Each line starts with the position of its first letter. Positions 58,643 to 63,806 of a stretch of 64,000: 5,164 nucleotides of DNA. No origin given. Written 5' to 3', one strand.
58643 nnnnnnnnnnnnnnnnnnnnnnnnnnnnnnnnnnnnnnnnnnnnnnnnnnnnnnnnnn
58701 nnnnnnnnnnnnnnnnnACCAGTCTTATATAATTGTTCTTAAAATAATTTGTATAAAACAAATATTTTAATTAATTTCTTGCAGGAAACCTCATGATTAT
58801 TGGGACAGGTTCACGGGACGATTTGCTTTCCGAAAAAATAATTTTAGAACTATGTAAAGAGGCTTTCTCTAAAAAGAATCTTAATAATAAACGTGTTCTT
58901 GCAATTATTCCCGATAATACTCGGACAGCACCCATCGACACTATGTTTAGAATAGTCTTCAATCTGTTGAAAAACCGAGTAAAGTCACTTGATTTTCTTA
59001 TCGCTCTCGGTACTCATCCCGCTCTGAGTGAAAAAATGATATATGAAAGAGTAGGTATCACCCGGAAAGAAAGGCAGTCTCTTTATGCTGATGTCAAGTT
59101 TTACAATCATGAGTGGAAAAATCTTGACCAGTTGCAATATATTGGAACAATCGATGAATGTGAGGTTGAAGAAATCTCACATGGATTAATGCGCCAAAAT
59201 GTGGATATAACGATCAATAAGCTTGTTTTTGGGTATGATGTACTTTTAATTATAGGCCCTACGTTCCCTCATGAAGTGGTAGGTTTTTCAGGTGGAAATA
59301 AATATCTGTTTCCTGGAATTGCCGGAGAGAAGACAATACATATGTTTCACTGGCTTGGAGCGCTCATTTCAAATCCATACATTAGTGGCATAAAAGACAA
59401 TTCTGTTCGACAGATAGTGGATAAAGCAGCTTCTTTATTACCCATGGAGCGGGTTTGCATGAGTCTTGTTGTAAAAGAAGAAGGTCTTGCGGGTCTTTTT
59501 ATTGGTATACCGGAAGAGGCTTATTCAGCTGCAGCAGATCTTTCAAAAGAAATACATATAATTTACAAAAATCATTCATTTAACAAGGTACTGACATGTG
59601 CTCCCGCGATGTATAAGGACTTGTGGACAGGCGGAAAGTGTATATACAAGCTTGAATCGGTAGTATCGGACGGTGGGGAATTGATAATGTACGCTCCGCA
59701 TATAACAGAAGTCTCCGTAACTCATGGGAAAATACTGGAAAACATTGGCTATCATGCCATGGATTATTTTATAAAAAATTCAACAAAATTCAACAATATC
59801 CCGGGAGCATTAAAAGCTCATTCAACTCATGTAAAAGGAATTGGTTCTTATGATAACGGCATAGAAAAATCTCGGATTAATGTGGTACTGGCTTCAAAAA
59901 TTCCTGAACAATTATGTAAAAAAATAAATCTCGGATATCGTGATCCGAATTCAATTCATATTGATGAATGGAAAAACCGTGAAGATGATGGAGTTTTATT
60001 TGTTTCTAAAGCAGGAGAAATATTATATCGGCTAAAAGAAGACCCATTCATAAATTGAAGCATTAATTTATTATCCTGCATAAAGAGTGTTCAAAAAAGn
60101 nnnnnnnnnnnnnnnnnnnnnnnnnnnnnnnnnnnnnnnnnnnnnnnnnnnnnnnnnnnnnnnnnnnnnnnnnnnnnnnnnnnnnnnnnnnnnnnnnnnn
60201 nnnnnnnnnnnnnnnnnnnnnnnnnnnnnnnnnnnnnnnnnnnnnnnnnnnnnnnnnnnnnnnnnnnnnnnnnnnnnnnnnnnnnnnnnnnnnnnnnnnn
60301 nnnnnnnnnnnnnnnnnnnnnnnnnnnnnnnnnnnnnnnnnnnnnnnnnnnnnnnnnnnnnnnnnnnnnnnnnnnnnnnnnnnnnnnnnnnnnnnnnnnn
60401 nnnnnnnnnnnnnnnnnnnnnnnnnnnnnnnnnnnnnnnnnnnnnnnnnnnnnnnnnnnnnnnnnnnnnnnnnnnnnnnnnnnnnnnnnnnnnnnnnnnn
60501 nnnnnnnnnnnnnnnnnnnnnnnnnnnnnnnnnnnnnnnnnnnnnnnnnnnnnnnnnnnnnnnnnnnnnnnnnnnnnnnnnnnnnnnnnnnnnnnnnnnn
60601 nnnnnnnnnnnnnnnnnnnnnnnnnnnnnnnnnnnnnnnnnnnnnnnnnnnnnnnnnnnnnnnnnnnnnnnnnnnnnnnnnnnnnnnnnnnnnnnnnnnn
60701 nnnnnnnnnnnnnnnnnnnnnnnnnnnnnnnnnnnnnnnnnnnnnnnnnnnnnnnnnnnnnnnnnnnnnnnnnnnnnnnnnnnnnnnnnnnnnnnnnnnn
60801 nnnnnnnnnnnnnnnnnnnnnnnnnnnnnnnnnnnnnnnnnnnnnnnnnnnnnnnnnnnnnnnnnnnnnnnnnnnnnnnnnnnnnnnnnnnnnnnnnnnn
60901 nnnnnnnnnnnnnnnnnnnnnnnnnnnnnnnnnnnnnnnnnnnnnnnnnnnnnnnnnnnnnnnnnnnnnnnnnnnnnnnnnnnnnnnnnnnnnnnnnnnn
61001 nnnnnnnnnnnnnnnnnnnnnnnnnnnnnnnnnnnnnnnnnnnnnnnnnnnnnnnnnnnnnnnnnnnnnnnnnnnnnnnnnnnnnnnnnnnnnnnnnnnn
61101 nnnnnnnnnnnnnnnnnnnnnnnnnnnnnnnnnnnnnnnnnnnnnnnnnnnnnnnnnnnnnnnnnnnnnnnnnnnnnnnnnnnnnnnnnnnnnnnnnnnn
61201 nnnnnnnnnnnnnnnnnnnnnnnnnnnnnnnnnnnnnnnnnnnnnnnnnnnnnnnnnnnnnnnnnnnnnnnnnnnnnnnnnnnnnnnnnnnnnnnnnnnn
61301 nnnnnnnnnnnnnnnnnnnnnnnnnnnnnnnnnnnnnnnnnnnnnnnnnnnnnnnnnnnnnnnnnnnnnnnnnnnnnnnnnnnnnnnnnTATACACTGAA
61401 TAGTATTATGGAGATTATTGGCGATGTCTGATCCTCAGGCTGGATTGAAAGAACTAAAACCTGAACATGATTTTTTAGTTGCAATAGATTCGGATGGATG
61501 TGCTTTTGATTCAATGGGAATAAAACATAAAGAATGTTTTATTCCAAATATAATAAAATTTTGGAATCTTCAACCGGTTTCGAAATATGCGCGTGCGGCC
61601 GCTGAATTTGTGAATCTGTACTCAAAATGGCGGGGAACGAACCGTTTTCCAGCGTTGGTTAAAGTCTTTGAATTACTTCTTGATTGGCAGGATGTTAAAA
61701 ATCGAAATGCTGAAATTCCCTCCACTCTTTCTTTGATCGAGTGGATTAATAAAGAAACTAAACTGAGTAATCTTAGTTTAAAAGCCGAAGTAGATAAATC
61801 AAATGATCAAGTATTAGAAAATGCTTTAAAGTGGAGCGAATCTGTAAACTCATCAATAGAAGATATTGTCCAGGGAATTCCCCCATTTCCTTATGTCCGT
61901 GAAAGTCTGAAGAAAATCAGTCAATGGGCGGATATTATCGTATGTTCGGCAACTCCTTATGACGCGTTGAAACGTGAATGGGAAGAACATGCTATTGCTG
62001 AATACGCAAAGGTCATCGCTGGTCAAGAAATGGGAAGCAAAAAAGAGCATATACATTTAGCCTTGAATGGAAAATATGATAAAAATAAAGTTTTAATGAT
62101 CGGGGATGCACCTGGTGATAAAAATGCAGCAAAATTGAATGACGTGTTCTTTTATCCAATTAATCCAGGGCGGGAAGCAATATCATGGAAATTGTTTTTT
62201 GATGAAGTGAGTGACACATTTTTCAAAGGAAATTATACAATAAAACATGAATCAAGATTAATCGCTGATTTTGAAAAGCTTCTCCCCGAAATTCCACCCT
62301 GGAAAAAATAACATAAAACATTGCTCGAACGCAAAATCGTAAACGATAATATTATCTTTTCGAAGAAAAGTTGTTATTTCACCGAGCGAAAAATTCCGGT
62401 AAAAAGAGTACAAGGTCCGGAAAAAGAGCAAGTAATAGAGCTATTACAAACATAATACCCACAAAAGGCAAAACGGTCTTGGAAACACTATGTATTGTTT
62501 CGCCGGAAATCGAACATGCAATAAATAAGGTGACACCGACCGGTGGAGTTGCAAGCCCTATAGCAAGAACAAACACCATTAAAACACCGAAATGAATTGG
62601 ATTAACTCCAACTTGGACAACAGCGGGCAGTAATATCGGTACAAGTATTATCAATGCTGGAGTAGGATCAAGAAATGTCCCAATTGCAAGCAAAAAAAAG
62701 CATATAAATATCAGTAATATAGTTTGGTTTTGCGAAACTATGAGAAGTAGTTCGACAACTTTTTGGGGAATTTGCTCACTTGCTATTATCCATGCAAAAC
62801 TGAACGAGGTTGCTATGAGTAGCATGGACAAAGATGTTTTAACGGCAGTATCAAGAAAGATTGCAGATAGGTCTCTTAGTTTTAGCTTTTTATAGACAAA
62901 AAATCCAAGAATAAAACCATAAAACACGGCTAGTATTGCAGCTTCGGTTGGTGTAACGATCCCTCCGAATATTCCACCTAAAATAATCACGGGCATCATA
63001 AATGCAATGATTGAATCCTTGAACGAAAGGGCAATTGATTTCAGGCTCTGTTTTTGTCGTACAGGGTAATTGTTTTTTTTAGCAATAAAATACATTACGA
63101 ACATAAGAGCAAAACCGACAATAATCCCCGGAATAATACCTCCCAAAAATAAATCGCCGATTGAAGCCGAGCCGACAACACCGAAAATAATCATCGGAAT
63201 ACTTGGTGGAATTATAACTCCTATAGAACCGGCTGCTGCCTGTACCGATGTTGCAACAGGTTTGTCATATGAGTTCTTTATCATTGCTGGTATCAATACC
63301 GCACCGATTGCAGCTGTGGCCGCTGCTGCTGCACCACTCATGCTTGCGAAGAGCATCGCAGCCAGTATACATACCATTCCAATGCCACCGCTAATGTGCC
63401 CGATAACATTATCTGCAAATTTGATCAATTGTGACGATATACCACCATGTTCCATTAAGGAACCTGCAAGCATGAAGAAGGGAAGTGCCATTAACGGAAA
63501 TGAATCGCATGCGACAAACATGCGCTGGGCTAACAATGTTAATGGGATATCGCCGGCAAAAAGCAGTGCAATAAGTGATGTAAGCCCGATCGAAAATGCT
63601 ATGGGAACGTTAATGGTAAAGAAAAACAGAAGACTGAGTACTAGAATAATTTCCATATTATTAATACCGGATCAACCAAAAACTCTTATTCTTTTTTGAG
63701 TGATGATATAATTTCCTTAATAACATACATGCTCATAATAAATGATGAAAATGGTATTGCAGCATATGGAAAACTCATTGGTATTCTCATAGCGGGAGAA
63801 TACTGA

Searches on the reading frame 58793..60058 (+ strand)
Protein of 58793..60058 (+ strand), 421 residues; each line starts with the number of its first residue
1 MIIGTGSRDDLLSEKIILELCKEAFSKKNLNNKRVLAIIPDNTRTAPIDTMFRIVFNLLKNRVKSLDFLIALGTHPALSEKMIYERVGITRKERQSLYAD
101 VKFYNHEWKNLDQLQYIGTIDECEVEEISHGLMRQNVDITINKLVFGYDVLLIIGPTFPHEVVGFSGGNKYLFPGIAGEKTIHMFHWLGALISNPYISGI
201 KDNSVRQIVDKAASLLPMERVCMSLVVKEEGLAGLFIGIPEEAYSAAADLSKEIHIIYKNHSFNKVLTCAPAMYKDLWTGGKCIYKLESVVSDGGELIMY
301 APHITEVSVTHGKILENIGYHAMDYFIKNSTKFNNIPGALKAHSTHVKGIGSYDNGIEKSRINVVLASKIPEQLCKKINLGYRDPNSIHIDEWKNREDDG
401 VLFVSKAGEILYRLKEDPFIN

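Call 9: search_protein_families(library=pfam, proteins=[window:58793-60058:+], max_evalue=0.01)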
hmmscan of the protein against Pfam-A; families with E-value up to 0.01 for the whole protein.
window:58793-60058:+ (421 aa): 1 family
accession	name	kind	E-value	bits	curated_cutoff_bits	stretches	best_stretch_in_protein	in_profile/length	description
PF09861.14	Lar_N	-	1e-21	77.5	23.3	1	24-188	46-194/204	Lactate racemase N-terminal domain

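Call 31: find_homologous_proteins(query=window:58793-60058:+, max_evalue=1e-20)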
Query window:58793-60058:+ (421 aa): 8000 proteins with E <= 1e-20 among 8000 candidates; the best 120 are listed.
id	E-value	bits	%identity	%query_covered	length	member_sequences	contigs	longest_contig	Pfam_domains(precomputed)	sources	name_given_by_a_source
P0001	1.8e-279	945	98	100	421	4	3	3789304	PF09861.15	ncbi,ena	-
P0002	5.2e-201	686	69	100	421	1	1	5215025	PF09861.15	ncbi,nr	ncbi:MAG: DUF2088 domain-containing protein [bacterium]|nr:MAG: DUF2088 domain-containing protein [b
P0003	2.6e-196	671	68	100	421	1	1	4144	PF09861.15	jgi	-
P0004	6.6e-195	666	67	100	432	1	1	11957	PF09861.15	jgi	-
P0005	1.2e-194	665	68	100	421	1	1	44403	PF09861.15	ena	-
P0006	1.9e-194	665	68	99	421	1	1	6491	PF09861.15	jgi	jgi:nickel-dependent lactate racemase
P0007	1.0e-192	659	67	100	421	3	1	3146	PF09861.15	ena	-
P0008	2.9e-192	657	65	99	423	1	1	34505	PF09861.15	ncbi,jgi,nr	ncbi:MAG: DUF2088 domain-containing protein [Calditrichaeota bacterium]|nr:DUF2088 domain-containing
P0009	4.9e-192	657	67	100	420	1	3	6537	PF09861.15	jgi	jgi:nickel-dependent lactate racemase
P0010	8.9e-192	656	65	100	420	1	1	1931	PF09861.15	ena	-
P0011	1.2e-191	655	65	99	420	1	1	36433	PF09861.15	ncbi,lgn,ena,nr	ncbi:MAG: DUF2088 domain-containing protein [Actinobacteria bacterium]|nr:DUF2088 domain-containing 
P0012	1.6e-191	655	66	100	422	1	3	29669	PF09861.15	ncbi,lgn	-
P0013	1.8e-191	655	66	100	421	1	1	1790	PF09861.15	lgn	-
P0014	3.6e-191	654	65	99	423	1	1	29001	PF09861.15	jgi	-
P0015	3.9e-191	654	67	100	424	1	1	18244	PF09861.15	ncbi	-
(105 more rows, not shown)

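Call 33: find_encoding_contigs(protein=P0001, flank=10000, max_places=10)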
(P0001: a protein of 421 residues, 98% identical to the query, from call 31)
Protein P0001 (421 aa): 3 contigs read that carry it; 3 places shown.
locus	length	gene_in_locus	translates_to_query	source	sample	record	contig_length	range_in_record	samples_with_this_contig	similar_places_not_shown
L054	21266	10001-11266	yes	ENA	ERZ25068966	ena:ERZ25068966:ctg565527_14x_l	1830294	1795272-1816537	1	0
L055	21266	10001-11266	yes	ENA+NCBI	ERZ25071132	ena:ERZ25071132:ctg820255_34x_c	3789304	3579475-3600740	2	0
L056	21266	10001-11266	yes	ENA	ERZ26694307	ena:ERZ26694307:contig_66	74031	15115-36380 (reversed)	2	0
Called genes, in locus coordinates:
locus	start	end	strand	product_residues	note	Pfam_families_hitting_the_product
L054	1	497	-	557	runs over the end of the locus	-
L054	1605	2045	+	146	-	-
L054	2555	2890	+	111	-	-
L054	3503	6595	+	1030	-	PF25852:DUF6242_C (faint), PF02012:BNR (faint), PF15902:Sortilin-Vps10 (weak)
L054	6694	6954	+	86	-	PF08240:ADH_N (weak)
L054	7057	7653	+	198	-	PF00107:ADH_zinc_N, PF13602:ADH_zinc_N_2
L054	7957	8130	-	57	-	-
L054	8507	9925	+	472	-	PF03446:NAD_binding_2, PF00393:6PGD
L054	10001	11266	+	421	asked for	PF09861:Lar_N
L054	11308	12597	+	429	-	PF00365:PFK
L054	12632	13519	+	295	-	PF13419:HAD_2 (weak)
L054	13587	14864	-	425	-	PF06808:DctM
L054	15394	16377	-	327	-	PF03480:DctP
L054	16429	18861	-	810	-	PF14498:Glyco_hyd_65N_2, PF22124:Glyco_hydro_95_cat, PF21307:Glyco_hydro_95_C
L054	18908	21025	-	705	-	PF13385:Laminin_G_3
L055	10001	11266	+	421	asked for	PF09861:Lar_N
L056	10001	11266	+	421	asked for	PF09861:Lar_N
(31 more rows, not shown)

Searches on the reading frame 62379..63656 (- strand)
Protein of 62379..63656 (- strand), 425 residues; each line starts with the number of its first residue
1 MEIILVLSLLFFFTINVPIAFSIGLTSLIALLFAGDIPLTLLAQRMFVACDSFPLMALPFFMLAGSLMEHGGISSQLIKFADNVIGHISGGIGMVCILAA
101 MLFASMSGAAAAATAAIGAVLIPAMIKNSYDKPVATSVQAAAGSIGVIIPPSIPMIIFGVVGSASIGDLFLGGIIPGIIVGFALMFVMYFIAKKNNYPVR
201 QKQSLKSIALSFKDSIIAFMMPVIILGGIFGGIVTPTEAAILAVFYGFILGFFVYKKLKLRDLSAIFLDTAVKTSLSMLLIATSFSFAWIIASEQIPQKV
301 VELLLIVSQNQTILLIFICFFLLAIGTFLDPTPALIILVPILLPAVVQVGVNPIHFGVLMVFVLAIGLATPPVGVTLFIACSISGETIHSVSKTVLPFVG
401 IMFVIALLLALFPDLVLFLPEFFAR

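Call 40: find_encoding_contigs(protein=window:62379-63656:-, flank=10000, max_places=10)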
Protein window:62379-63656:- (425 aa): 3 contigs read that carry it; 3 places shown.
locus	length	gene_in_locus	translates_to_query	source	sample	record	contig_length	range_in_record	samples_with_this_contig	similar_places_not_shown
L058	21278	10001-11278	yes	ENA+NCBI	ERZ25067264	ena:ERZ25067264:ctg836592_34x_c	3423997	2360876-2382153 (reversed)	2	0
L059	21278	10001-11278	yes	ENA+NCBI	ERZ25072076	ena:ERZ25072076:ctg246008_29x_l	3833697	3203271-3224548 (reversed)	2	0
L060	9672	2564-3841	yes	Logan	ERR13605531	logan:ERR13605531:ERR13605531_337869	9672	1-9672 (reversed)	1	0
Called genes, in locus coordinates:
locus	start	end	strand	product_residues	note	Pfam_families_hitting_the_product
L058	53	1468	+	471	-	PF01120:Alpha_L_fucos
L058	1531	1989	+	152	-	PF05336:rhaM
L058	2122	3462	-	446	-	PF01979:Amidohydro_1, PF07969:Amidohydro_3 (weak)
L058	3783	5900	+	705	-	PF13385:Laminin_G_3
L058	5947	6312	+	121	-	PF14498:Glyco_hyd_65N_2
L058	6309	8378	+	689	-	PF14498:Glyco_hyd_65N_2, PF22124:Glyco_hydro_95_cat, PF21307:Glyco_hydro_95_C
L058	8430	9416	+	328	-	PF03480:DctP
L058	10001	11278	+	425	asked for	PF06808:DctM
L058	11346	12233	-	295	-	PF13419:HAD_2 (weak)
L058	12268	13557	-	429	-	PF00365:PFK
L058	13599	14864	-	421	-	PF09861:Lar_N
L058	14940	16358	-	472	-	PF03446:NAD_binding_2, PF00393:6PGD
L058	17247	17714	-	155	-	PF00107:ADH_zinc_N, PF13602:ADH_zinc_N_2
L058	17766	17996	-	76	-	-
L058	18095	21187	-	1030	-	PF25852:DUF6242_C (faint), PF02012:BNR (faint), PF15902:Sortilin-Vps10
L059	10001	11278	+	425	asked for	PF06808:DctM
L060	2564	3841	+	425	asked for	PF06808:DctM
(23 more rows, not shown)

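Call 45: find_homologous_proteins(query=L058:3783-5900:+, max_evalue=0.00001)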
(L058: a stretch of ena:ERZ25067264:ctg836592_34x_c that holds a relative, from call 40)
Query L058:3783-5900:+ (705 aa): 3195 proteins with E <= 0.00001 among 8000 candidates; the best 120 are listed.
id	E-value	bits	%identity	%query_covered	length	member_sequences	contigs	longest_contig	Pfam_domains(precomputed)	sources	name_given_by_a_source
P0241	0.0e+0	1493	89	100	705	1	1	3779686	PF13385.14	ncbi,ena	-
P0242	0.0e+0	1483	89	100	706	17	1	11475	PF13385.14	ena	-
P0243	0.0e+0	1382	81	100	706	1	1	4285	PF13385.14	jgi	jgi:hypothetical protein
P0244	0.0e+0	1214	72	100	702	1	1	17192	PF13385.14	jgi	jgi:hypothetical protein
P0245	0.0e+0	1214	73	100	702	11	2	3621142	PF13385.14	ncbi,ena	-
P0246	6.9e-237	807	50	83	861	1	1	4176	PF07691.18,PF13385.14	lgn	-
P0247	8.1e-237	806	52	100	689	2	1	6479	PF13385.14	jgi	-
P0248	2.4e-235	801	52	96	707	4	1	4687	PF13385.14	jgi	jgi:hypothetical protein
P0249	1.1e-234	799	52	96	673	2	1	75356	PF13385.14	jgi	-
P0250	2.5e-230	785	53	82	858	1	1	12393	PF07691.18,PF13385.14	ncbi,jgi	-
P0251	4.1e-230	784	52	96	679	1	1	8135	PF13385.14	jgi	-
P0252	1.4e-229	782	51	96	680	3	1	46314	PF13385.14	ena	-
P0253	3.2e-229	781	68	69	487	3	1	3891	-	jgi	jgi:hypothetical protein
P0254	4.8e-229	781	49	98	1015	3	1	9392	PF22847.3,PF13385.14,PF04616.21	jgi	-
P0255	1.9e-228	779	51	96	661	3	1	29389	PF13385.14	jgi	jgi:hypothetical protein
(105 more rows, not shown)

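Call 46: find_encoding_contigs(protein=P0241, flank=10000, max_places=10)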
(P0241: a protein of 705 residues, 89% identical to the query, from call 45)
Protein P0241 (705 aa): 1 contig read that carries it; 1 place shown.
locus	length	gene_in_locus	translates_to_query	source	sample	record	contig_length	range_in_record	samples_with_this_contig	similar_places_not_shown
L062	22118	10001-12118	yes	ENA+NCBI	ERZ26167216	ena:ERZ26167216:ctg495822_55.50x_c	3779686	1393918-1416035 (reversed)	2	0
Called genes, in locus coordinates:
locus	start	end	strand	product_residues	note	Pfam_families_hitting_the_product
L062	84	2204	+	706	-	PF13385:Laminin_G_3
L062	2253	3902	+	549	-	PF00474:SSF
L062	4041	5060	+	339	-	PF08240:ADH_N, PF16912:Glu_dehyd_C, PF00107:ADH_zinc_N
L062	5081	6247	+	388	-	PF00465:Fe-ADH, PF13685:Fe-ADH_2, PF25137:ADH_Fe_C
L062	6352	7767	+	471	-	PF01120:Alpha_L_fucos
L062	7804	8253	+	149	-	PF05336:rhaM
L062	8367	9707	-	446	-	PF07969:Amidohydro_3 (faint), PF01979:Amidohydro_1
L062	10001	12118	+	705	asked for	PF13385:Laminin_G_3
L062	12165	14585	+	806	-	PF14498:Glyco_hyd_65N_2, PF22124:Glyco_hydro_95_cat, PF21307:Glyco_hydro_95_C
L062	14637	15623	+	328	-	PF03480:DctP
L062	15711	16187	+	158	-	PF04290:DctQ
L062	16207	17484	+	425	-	PF06808:DctM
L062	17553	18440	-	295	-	PF13419:HAD_2 (weak)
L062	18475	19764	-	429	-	PF00365:PFK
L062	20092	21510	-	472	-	PF03446:NAD_binding_2, PF00393:6PGD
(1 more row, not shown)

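Call 57: find_encoding_contigs(protein=P0245, flank=10000, max_places=10)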
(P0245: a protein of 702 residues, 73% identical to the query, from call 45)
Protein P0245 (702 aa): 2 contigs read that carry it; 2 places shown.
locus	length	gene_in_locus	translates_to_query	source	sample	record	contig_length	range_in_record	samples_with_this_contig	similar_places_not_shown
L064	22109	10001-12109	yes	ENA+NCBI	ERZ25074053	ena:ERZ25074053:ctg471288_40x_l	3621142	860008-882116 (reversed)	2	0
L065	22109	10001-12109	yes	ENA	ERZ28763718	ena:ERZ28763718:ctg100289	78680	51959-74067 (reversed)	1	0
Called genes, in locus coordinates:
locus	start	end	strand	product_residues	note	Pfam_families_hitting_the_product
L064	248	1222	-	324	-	-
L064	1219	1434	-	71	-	-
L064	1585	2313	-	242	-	PF13557:Phenol_MetA_deg (faint)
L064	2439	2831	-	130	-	PF12840:HTH_20 (weak), PF01022:HTH_5, PF01047:MarR, PF12802:MarR_2 (weak), PF13412:HTH_24, PF13601:HTH_34 (weak), PF13545:HTH_Crp_2 (faint)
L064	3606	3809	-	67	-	PF00313:CSD, PF08206:OB_RNB (faint)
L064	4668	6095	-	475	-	PF00557:Peptidase_M24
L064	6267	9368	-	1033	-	PF25852:DUF6242_C (faint), PF02012:BNR (faint), PF15902:Sortilin-Vps10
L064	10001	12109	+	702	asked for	PF13385:Laminin_G_3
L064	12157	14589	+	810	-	PF14498:Glyco_hyd_65N_2, PF22124:Glyco_hydro_95_cat, PF21307:Glyco_hydro_95_C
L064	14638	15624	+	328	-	PF03480:DctP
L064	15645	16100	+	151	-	PF04290:DctQ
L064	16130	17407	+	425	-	PF06808:DctM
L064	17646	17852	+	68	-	-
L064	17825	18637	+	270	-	PF26233:NicX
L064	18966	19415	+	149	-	PF05977:MFS_3 (weak)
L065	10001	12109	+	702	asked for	PF13385:Laminin_G_3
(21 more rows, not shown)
